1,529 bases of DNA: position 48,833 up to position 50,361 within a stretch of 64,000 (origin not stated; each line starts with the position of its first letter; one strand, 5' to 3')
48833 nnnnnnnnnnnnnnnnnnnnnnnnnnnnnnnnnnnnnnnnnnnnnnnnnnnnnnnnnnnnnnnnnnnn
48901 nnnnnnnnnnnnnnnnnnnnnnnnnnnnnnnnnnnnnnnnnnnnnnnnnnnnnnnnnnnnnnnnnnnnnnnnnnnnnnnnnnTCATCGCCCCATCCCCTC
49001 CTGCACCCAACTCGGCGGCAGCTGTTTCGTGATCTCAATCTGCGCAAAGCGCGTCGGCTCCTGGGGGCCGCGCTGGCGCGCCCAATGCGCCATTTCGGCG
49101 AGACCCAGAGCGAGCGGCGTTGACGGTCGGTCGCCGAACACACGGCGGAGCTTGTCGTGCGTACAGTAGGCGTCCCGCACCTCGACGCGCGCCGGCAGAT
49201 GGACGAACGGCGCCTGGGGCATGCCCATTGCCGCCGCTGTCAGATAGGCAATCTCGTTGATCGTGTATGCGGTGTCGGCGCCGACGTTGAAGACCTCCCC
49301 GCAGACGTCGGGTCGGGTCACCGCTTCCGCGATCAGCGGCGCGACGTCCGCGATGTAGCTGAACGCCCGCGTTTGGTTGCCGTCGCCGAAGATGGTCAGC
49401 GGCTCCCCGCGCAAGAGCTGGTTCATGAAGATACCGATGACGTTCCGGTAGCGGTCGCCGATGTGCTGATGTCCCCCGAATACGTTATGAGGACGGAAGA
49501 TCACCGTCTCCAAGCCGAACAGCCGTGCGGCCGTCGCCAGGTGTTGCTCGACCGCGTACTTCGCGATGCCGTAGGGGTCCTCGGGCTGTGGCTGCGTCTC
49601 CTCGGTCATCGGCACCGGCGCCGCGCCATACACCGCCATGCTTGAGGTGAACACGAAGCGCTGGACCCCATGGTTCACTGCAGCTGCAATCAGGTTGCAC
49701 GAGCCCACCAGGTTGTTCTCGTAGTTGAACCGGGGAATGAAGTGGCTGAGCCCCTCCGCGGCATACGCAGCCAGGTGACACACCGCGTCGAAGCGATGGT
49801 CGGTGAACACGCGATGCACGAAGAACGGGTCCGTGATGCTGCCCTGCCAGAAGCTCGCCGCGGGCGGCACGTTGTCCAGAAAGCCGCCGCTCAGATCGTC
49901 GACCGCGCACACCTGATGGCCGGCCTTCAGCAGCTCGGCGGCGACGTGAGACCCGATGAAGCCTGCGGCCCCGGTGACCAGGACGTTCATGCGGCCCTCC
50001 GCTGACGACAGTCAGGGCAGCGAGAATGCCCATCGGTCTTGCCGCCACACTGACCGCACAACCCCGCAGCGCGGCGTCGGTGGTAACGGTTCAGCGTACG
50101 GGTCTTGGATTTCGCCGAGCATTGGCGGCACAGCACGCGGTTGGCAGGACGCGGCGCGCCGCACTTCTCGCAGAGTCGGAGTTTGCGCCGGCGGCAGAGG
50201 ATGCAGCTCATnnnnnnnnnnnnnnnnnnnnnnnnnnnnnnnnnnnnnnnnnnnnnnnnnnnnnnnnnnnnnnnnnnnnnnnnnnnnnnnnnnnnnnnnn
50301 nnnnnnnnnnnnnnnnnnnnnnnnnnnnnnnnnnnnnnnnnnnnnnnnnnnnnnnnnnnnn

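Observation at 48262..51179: Second sugar-nucleotide module: two SDR epimerase/dehydratases interleaved with Cys-rich mini-proteins and a secreted protein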

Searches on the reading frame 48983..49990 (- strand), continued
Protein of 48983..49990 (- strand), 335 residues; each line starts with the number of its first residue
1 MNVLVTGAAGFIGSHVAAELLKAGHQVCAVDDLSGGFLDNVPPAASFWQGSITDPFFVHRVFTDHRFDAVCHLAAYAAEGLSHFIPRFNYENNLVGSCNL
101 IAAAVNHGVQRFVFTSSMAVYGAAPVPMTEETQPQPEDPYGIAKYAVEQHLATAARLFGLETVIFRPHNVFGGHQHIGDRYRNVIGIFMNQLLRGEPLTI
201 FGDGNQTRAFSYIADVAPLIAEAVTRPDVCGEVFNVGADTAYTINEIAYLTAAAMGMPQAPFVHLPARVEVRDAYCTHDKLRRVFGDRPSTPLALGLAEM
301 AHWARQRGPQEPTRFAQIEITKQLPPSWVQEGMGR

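Call 56: find_encoding_contigs(protein=P0160, flank=7000, max_places=1)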
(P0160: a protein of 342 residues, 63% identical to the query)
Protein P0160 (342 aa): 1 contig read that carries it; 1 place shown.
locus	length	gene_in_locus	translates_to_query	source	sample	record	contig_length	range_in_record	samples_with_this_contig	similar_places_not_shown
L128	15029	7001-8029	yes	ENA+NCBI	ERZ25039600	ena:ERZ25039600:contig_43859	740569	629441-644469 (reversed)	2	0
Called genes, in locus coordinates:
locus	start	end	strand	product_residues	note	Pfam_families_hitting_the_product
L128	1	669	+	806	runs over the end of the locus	PF03065:Glyco_hydro_57, PF12055:DUF3536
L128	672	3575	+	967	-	PF00128:Alpha-amylase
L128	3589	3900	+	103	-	PF02482:Ribosomal_S30AE (weak)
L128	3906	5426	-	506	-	PF15892:BNR_4 (faint), PF13088:BNR_2 (faint), PF13860:FlgD_ig (faint)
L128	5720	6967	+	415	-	PF13439:Glyco_transf_4, PF13579:Glyco_trans_4_4, PF00534:Glycos_transf_1, PF13692:Glyco_trans_1_4, PF13524:Glyco_trans_1_2 (weak)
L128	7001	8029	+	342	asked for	PF01073:3Beta_HSD, PF01370:Epimerase, PF02719:Polysacc_synt_2, PF04321:RmlD_sub_bind, PF16363:GDP_Man_Dehyd, PF07993:NAD_binding_4 (faint), PF13460:NAD_binding_10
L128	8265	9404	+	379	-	PF00270:DEAD, PF00271:Helicase_C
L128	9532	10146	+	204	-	PF04542:Sigma70_r2, PF08281:Sigma70_r4_2, PF04545:Sigma70_r4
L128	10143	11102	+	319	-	-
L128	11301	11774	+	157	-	PF07681:DoxX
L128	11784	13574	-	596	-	PF01839:FG-GAP (faint), PF13517:FG-GAP_3 (weak)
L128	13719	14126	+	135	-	-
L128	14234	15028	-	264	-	-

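Call 57: find_encoding_contigs(protein=P0243, flank=7000, max_places=1)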
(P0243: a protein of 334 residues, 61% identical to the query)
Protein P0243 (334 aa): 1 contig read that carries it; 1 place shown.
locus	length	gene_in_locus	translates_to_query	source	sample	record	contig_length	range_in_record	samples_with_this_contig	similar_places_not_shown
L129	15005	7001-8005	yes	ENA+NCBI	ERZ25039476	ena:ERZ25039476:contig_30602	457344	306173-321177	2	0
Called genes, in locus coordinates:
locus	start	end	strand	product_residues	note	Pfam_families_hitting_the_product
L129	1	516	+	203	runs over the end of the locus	PF17836:PglD_N, PF25087:GMPPB_C (faint), PF25084:LbH_EIF2B (faint), PF00132:Hexapep (weak)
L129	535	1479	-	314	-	PF01073:3Beta_HSD, PF01370:Epimerase, PF02719:Polysacc_synt_2 (faint), PF04321:RmlD_sub_bind, PF05368:NmrA (weak), PF13460:NAD_binding_10 (weak), PF16363:GDP_Man_Dehyd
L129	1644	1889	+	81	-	-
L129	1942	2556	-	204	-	-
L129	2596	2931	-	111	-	-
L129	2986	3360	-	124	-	PF00376:MerR, PF12728:HTH_17 (faint), PF13411:MerR_1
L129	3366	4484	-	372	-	PF00226:DnaJ, PF01556:DnaJ_C, PF00684:DnaJ_CXXCXGXG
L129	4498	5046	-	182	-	PF01025:GrpE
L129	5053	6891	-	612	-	PF00012:HSP70, PF06723:MreB_Mbl, PF00012:HSP70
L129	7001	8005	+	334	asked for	PF01073:3Beta_HSD, PF01370:Epimerase, PF02719:Polysacc_synt_2, PF04321:RmlD_sub_bind, PF05368:NmrA (weak), PF07993:NAD_binding_4 (faint), PF13460:NAD_binding_10, PF16363:GDP_Man_Dehyd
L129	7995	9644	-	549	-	PF00512:HisKA, PF02518:HATPase_c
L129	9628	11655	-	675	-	PF00512:HisKA, PF02518:HATPase_c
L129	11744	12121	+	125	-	PF00072:Response_reg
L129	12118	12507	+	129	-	PF00072:Response_reg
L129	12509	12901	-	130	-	PF00072:Response_reg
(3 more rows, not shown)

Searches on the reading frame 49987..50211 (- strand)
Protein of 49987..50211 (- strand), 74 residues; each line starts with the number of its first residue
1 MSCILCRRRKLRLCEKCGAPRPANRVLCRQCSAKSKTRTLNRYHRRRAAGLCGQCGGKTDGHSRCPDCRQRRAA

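Call 5: search_protein_families(library=pfam, proteins=[window:49987-50211:-], max_evalue=0.01)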
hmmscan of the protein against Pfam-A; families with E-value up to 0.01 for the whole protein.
window:49987-50211:- (74 aa): 1 family
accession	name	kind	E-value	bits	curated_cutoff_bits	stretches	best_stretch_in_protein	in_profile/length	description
PF12773.13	DZR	-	7.6e-05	23.2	27.3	0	47-70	10-32/45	Double zinc ribbon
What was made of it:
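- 49987..50211 (-): B: 74-aa Arg/Cys-rich ORF with five CxxC pairs; a putative zinc-ribbon-type orphan protein. Pfam DZR scores 23.2 bits, below the 27.3 cut-off (call 5).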

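Call 6: search_protein_families(library=ncbifam, proteins=[window:49987-50211:-], max_evalue=0.01)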
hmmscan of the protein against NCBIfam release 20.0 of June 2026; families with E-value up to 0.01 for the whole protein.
window:49987-50211:- (74 aa): 0 families

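Call 33: find_homologous_proteins(query=window:49987-50211:-, max_evalue=0.001)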
Query window:49987-50211:-: no candidate shares three 5-residue words with the query. No homologue found.
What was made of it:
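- Tried and rejected: Homologues of B, D and E: none for B in the 5.8-billion-protein index (call 33).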

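Call 35: search_dna_similar(query=window:49987-50211:-, collection=phages, mode=protein, max_evalue=0.01, max_rows=10)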
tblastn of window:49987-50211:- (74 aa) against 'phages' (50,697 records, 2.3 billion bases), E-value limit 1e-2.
No match.

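Call 47: search_protein_families(library=phrogs, proteins=[window:49987-50211:-], max_evalue=0.001)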
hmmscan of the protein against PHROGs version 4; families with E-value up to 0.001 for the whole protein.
window:49987-50211:- (74 aa): 0 families

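Call 65: predict_structure(protein=window:49987-50211:-)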
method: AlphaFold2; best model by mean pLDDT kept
length: 74 residues; sequences in the alignment: 1
mean_pLDDT: 51.2   pTM: 0.24
mean pLDDT of the five models: 51.2, 49.1, 40.8, 40.3, 37.3
residues with pLDDT >= 90: 0; 70-90: 0; 50-70: 43; < 50: 31
segments of 3 or more residues with pLDDT < 50: 1-8, 41-43, 46-64
pLDDT, mean of each block of 10 residues (from residue 1): 44 56 57 58 47 46 50 50
secondary structure, 60 per line:
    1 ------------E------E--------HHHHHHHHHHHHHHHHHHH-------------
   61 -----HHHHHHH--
elements in order: H29-47 H66-72
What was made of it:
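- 49987..50211 (-): The AF2 single-sequence model has pLDDT 51 and is uninformative (call 65).
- On Double zinc ribbon (PF12773), for B: The AF2 model is of low confidence (call 65).
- Tried and rejected: Structure of B: the single-sequence AF2 model has pLDDT 51 and is unusable (call 65).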
